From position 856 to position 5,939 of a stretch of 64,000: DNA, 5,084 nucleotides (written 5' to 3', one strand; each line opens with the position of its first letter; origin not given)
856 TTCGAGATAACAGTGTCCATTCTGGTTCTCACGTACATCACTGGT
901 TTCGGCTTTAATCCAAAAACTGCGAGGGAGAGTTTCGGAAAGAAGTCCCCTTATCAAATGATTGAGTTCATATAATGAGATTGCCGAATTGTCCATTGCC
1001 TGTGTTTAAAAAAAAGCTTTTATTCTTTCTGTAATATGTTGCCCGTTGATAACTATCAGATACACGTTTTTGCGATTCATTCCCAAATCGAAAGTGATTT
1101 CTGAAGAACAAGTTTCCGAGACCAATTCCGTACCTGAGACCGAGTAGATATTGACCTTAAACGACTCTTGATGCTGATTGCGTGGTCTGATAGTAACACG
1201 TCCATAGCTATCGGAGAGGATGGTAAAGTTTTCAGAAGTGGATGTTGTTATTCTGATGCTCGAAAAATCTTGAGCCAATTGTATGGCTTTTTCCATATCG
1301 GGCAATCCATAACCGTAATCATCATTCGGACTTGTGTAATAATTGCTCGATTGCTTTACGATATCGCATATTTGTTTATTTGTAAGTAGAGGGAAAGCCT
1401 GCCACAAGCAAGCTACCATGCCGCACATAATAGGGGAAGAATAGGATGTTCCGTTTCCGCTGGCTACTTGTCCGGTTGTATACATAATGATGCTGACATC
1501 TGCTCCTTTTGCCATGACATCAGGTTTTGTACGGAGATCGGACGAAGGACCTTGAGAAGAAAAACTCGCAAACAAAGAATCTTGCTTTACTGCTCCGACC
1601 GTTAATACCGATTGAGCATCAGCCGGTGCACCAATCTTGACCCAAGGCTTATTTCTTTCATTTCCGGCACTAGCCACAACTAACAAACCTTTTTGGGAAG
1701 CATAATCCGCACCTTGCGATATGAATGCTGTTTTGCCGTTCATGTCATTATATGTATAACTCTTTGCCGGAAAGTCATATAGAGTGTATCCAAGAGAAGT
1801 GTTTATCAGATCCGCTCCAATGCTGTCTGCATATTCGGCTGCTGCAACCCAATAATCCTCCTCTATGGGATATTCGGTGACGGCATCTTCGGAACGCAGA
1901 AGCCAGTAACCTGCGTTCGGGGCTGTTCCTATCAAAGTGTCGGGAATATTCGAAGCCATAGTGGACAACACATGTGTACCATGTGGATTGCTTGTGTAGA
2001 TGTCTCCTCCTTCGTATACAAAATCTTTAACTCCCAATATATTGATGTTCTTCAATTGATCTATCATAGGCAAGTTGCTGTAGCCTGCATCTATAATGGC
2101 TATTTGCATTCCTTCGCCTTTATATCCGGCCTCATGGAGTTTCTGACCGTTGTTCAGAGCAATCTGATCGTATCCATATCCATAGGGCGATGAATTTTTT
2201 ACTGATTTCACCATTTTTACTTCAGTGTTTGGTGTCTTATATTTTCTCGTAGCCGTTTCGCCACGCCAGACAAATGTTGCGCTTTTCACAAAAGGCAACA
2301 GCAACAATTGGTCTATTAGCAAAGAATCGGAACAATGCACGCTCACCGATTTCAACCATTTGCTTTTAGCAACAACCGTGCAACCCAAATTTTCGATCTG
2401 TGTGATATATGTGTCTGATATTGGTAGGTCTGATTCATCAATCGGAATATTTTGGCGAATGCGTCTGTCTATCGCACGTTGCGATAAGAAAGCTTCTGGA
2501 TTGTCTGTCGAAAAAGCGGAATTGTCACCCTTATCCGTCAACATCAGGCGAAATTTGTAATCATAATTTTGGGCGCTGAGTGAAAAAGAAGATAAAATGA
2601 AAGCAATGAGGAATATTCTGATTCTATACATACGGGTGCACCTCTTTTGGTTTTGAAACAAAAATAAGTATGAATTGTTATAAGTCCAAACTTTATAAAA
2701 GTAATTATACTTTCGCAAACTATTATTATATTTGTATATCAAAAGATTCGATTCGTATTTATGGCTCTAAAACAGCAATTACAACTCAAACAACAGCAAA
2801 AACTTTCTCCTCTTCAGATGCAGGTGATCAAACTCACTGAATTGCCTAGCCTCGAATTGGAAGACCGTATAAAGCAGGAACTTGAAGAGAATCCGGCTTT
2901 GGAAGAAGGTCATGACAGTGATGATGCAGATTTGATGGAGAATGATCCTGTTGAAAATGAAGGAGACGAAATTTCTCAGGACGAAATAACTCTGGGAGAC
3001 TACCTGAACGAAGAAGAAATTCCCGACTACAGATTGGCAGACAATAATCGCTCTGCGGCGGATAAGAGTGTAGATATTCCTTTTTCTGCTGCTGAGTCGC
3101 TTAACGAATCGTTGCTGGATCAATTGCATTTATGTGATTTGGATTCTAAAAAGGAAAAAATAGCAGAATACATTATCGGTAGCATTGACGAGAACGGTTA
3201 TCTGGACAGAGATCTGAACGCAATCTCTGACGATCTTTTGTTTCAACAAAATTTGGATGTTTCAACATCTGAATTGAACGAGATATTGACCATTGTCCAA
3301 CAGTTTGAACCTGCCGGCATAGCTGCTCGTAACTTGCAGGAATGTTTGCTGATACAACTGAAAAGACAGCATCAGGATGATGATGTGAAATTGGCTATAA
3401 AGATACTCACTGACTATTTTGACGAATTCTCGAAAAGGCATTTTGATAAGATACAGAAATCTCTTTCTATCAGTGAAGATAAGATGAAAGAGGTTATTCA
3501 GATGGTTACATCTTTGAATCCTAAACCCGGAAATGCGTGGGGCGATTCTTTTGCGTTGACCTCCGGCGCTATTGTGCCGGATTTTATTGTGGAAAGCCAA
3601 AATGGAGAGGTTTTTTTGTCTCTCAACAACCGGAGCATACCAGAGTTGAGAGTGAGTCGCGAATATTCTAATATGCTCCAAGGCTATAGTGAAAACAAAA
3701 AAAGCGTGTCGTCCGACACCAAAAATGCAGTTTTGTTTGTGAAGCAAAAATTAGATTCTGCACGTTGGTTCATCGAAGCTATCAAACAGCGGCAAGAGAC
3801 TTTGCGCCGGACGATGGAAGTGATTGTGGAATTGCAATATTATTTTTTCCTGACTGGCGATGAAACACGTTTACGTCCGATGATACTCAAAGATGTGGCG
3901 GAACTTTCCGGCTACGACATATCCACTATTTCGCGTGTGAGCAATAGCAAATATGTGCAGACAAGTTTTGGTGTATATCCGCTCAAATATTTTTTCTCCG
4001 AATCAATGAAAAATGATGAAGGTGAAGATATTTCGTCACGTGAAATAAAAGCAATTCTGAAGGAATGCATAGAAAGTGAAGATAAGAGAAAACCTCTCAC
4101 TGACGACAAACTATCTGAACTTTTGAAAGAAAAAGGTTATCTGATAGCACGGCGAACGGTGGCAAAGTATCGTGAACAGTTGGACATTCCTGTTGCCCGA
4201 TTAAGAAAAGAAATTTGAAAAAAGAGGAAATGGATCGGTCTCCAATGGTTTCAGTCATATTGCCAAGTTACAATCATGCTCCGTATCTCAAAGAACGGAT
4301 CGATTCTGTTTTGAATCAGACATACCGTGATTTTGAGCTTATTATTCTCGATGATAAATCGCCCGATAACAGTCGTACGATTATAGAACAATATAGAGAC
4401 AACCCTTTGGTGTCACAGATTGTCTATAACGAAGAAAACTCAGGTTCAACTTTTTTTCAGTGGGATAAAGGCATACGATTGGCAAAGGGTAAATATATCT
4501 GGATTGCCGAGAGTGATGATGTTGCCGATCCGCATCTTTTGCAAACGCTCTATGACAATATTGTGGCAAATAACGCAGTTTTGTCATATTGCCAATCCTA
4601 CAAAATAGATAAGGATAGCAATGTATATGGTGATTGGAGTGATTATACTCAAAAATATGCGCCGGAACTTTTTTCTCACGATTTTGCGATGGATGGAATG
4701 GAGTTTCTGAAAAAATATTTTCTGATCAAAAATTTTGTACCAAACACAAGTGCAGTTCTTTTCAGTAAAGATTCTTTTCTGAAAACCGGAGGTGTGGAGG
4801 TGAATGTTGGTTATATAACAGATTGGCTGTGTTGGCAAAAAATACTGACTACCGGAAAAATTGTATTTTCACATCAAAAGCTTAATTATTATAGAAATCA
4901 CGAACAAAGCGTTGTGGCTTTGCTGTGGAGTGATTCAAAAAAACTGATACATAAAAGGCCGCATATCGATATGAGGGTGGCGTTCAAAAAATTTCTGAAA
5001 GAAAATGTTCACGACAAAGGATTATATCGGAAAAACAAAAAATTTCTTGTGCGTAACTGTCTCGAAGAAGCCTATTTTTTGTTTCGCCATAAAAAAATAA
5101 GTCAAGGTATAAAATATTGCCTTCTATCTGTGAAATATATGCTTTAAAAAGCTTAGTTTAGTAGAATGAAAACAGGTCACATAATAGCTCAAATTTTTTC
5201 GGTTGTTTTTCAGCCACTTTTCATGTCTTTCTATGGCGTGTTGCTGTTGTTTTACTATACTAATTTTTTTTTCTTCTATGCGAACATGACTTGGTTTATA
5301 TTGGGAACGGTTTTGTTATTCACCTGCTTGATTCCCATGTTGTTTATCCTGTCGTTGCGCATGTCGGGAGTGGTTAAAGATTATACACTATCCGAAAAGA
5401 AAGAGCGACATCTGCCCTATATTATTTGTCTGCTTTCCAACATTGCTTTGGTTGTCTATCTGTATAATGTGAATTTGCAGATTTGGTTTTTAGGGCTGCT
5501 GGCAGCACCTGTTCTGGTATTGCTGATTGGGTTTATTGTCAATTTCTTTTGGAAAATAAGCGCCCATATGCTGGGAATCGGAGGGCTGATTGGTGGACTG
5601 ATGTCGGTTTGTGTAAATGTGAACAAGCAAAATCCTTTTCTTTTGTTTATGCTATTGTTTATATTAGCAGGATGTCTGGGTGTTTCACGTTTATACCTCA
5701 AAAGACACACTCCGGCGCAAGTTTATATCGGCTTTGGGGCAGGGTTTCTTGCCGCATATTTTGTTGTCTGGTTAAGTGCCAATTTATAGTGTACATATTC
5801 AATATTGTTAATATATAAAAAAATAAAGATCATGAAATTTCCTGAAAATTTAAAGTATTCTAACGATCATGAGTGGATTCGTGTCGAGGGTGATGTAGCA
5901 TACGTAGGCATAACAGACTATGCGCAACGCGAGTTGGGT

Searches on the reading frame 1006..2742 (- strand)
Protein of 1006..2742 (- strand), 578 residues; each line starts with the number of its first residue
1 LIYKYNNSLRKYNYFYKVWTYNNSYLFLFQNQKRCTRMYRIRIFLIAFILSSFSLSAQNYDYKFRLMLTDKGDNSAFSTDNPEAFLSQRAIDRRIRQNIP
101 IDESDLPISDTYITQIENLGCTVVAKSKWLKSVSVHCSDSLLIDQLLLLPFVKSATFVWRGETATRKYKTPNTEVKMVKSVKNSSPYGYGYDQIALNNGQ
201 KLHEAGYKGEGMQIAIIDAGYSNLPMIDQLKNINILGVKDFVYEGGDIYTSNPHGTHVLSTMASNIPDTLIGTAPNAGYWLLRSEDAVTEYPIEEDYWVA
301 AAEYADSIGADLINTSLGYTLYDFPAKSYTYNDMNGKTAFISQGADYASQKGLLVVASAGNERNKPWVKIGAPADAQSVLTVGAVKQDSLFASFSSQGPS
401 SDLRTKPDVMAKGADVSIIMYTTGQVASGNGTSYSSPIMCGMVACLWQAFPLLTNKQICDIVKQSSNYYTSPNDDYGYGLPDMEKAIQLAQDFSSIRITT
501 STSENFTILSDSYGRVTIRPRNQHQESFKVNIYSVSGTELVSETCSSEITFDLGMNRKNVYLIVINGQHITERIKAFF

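Call 53: search_protein_families(library=pfam, max_evalue=0.00001, proteins=[window:1006-2742:-])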
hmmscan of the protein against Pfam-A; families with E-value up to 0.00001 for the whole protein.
window:1006-2742:- (578 aa): 1 family
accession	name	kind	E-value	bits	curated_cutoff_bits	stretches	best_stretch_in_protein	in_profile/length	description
PF00082.27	Peptidase_S8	-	2.7e-36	125.8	21.8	1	209-479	1-288/288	Subtilase family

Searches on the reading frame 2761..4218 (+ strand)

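Call 53: search_protein_families(library=pfam, max_evalue=0.00001, proteins=[window:2761-4218:+])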
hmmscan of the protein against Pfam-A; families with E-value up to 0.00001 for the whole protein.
window:2761-4218:+ (485 aa): 3 families
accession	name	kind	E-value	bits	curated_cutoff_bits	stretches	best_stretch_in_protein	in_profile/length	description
PF04963.19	Sigma54_CBD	-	1.2e-57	195.1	22.9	1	109-302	7-185/185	Sigma-54 factor, core binding domain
PF04552.19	Sigma54_DBD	-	7.8e-52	175.7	22.8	1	326-483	3-159/160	Sigma-54, DNA binding domain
PF00309.25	Sigma54_AID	-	9.9e-13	48.2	23.8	1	4-49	1-46/46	Sigma-54 factor, Activator interacting domain (AID)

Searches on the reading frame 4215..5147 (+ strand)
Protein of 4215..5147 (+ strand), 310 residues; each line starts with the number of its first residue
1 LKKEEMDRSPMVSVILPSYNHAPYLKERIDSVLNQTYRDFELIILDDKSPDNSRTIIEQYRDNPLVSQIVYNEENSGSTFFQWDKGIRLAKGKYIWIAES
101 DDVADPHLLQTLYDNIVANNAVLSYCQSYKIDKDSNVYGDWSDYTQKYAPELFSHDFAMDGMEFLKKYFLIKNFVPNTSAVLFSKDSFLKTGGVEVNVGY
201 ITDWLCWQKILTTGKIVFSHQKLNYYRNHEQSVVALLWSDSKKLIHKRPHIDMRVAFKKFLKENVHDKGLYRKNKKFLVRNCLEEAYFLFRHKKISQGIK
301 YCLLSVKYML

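Call 53: search_protein_families(library=pfam, max_evalue=0.00001, proteins=[window:4215-5147:+])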
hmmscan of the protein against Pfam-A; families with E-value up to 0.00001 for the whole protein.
window:4215-5147:+ (310 aa): 3 families
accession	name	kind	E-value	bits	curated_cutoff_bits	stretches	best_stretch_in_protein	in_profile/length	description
PF00535.33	Glycos_transf_2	-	2.4e-29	102.9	23.3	1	13-143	1-130/168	Glycosyl transferase family 2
PF13641.12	Glyco_tranf_2_3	-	8.7e-12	46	27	1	10-127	1-123/230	Glycosyltransferase like family 2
PF10111.15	Glyco_tranf_2_2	-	2.6e-10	40.7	27.3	1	13-217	1-206/276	Glycosyltransferase like family 2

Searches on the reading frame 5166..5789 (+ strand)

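Call 53: search_protein_families(library=pfam, max_evalue=0.00001, proteins=[window:5166-5789:+])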
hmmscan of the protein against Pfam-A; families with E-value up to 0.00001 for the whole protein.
window:5166-5789:+ (207 aa): 1 family
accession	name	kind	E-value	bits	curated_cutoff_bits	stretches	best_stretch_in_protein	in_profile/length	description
PF01569.27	PAP2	-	2.1e-06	28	27.2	1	131-204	52-125/130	PAP2 superfamily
